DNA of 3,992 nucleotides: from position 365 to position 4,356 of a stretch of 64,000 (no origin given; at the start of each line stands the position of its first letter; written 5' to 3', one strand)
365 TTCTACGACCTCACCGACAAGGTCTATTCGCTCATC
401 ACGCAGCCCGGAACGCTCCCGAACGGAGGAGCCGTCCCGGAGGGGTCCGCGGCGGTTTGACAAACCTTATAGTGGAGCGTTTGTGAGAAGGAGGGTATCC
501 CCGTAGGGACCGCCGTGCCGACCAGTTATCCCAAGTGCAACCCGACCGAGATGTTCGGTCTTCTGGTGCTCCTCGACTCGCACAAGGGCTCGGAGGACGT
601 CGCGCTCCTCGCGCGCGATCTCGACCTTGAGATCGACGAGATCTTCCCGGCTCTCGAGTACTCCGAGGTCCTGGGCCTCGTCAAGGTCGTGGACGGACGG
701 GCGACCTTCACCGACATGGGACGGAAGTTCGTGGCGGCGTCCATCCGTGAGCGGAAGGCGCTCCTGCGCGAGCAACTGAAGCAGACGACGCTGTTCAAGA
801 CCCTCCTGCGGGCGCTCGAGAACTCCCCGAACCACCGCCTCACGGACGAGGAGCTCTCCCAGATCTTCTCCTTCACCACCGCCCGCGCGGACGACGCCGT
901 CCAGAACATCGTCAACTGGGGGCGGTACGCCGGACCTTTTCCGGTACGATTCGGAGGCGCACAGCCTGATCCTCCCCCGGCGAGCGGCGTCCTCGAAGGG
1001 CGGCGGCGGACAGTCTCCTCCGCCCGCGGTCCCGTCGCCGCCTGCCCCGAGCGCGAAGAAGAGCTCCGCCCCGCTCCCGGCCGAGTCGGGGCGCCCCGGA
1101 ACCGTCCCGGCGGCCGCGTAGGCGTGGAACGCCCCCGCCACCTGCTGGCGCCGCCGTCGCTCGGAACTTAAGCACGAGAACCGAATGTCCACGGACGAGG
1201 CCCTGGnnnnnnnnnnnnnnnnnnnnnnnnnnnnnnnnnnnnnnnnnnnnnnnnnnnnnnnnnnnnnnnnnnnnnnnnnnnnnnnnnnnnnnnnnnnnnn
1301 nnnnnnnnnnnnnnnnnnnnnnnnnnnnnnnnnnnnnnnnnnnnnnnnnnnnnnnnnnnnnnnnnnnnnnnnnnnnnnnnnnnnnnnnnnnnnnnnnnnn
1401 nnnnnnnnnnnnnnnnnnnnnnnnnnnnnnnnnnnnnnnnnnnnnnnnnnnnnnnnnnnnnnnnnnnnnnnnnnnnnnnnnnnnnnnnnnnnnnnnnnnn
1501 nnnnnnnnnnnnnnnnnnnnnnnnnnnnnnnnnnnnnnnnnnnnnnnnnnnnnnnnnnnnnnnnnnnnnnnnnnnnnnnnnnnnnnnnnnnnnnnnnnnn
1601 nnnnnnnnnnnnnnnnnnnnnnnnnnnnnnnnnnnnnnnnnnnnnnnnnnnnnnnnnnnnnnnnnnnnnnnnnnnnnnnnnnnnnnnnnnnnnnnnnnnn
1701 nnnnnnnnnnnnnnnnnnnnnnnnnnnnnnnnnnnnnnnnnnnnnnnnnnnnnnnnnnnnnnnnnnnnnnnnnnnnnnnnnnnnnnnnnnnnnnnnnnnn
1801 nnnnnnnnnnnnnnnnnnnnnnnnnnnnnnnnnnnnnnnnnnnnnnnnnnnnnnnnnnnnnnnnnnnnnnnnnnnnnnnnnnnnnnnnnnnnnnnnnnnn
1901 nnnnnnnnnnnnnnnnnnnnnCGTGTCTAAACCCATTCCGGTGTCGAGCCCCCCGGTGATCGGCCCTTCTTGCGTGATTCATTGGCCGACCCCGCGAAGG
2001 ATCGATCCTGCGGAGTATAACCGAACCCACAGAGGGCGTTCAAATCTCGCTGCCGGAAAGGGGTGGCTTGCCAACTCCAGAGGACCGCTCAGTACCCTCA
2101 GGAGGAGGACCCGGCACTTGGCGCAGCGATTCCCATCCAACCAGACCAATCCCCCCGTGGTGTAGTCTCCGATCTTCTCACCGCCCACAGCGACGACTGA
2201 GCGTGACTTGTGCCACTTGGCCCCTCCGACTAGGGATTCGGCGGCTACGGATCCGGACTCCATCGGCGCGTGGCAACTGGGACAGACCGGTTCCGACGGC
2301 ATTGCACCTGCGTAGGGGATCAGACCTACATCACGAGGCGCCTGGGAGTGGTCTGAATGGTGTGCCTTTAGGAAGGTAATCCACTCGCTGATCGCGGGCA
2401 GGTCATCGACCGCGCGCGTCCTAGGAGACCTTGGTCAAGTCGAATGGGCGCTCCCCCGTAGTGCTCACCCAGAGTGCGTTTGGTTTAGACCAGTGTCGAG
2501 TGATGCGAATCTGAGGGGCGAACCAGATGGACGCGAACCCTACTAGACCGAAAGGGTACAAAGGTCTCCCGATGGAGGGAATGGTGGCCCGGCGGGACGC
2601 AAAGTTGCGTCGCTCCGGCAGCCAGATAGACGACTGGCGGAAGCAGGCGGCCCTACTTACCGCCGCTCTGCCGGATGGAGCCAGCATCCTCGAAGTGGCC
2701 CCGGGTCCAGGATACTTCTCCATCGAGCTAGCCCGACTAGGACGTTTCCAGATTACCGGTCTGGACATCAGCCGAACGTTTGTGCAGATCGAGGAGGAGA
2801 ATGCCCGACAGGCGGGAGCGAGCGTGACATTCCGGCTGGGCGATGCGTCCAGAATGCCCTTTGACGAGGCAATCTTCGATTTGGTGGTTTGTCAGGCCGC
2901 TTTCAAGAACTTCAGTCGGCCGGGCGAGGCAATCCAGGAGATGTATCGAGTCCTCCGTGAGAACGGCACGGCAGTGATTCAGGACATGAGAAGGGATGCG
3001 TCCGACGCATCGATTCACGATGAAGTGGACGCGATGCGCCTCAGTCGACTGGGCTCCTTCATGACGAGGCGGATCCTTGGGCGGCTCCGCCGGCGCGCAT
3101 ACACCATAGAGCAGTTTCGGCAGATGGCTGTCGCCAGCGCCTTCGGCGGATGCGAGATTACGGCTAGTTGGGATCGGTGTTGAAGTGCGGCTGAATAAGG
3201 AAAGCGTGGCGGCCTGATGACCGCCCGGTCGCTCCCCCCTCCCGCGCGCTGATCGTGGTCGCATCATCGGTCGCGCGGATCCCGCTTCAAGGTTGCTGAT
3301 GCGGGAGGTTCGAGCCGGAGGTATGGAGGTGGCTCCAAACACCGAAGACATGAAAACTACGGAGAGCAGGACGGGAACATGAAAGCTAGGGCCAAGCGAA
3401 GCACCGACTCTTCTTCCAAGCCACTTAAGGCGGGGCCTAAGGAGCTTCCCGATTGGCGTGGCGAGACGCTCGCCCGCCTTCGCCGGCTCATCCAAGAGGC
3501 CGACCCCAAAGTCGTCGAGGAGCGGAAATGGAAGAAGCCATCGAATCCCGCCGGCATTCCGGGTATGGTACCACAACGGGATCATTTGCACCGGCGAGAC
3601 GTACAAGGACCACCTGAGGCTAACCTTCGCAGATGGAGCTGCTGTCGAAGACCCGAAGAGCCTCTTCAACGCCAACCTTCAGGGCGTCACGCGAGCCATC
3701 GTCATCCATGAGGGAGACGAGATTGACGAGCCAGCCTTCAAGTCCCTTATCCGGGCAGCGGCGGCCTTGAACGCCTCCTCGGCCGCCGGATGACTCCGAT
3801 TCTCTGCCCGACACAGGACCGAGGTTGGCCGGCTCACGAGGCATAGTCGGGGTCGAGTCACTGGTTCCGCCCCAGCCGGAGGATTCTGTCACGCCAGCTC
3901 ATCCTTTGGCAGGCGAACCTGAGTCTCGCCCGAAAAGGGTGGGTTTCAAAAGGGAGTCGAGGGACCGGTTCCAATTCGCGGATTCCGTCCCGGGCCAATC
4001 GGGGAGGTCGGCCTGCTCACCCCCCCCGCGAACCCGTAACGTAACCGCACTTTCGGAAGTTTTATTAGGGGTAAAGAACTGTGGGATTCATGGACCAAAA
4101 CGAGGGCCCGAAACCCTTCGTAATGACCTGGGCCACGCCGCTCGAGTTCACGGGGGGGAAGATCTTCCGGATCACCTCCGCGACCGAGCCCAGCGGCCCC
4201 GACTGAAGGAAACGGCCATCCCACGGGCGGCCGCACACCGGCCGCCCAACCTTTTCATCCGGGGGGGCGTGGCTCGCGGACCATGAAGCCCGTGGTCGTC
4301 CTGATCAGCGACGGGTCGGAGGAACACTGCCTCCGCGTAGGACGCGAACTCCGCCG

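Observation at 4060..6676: Candidate archaeal graspetide-type RiPP locus: unannotated 38-codon precursor ORF + MvdC/D-like ATP-grasp ligase + MFS exporter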

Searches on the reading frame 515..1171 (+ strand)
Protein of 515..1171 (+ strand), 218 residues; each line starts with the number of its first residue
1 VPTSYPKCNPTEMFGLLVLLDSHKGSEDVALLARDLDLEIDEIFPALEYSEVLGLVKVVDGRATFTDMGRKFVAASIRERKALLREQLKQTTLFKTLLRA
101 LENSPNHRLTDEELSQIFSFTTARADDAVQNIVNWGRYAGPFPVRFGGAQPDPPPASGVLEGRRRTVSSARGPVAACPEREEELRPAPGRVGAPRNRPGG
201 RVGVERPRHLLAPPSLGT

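Call 26: search_protein_families(library=pfam, proteins=[window:515-1171:+], max_evalue=0.001)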
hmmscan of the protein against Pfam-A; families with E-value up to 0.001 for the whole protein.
window:515-1171:+ (218 aa): 1 family
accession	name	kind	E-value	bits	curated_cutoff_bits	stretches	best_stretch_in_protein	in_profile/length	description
PF09821.14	AAA_assoc_C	-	1.6e-27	96.9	27.6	1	32-140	3-114/119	C-terminal AAA-associated domain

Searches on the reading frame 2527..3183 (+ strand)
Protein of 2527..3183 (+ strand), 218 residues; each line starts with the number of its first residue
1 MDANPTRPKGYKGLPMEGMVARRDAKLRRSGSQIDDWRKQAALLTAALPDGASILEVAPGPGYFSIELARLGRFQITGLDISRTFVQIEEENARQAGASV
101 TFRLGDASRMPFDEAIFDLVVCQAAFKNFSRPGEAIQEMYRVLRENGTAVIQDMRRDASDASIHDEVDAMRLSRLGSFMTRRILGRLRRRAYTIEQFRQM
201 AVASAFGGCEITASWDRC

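Call 25: search_protein_families(library=pfam, proteins=[window:2527-3183:+], max_evalue=0.001)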
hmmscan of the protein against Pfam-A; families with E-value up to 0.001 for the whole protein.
window:2527-3183:+ (218 aa): 8 families
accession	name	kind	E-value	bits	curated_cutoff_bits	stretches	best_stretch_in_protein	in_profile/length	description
PF08241.18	Methyltransf_11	-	6.5e-22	78.4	21.2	1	55-151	1-95/95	Methyltransferase domain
PF13847.12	Methyltransf_31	-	2.3e-21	76.4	27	1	50-168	3-127/145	Methyltransferase domain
PF13649.12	Methyltransf_25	-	1.4e-20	74.2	27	1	54-147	1-97/97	Methyltransferase domain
PF13489.12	Methyltransf_23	-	4e-13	49.8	27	1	41-188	13-154/164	Methyltransferase domain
PF01209.24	Ubie_methyltran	-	3.9e-12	46.5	20.1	1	35-152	33-152/233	ubiE/COQ5 methyltransferase family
PF08242.18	Methyltransf_12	-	3.2e-10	41.1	30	1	55-148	1-97/98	Methyltransferase domain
PF06325.19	PrmA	-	0.0006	19.8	22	1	48-123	159-233/296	Ribosomal protein L11 methyltransferase (PrmA)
PF01170.24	UPF0020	-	0.00093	19.4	22.3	0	72-145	75-150/197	RMKL-like, methyltransferase domain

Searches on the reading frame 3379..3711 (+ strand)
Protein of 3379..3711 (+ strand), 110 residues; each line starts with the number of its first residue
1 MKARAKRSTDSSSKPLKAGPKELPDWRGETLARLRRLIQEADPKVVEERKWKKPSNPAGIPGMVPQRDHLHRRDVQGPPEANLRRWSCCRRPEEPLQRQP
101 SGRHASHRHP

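Call 25: search_protein_families(library=pfam, proteins=[window:3379-3711:+], max_evalue=0.001)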
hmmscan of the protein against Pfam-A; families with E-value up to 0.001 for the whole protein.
window:3379-3711:+ (110 aa): 1 family
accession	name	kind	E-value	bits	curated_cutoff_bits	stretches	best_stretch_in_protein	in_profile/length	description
PF08818.16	DUF1801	-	0.0004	21.2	27.2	1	27-55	1-29/85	Domain of unknown function (DU1801)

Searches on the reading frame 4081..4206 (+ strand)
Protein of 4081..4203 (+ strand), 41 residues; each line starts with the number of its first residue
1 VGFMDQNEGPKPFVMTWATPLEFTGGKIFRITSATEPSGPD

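Call 7: search_protein_families(library=pfam, proteins=[window:4090-4206:+], max_evalue=1)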
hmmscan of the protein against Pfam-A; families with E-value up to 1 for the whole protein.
window:4090-4206:+ (38 aa): 0 families

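Call 8: search_protein_families(library=ncbifam, proteins=[window:4090-4206:+], max_evalue=1)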
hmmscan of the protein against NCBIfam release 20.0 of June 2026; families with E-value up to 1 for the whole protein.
window:4090-4206:+ (38 aa): 0 families

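Call 63: find_homologous_proteins(query=window:4081-4203:+, max_evalue=10)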
Query window:4081-4203:+ (41 aa): 1 proteins with E <= 10 among 1 candidates.
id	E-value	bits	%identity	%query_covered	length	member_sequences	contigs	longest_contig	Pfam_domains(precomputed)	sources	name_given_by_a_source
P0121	1.2e-18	82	100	93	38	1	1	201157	-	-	-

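Call 73: search_protein_representatives(protein=P0121)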
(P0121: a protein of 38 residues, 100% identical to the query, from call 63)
Query: 38 residues. Proteins with E-value up to 0.001 (for the whole library): 9; up to 1e-10: 2; up to 1e-30: 0. The best 9 are listed.
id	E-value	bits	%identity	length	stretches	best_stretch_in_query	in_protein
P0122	6.7e-20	83.8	35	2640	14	16-36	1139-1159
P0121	2.3e-19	82.1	100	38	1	1-38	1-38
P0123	6.9e-10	53.2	41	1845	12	5-21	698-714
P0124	1.2e-07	46.4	41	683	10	6-31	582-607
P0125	4.2e-06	41.6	-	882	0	-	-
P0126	9.3e-06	40.6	35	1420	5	16-36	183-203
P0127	1.0e-04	37.4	43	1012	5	17-33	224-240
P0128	1.5e-04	36.9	-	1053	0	-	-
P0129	5.4e-04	35.2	42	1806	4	12-33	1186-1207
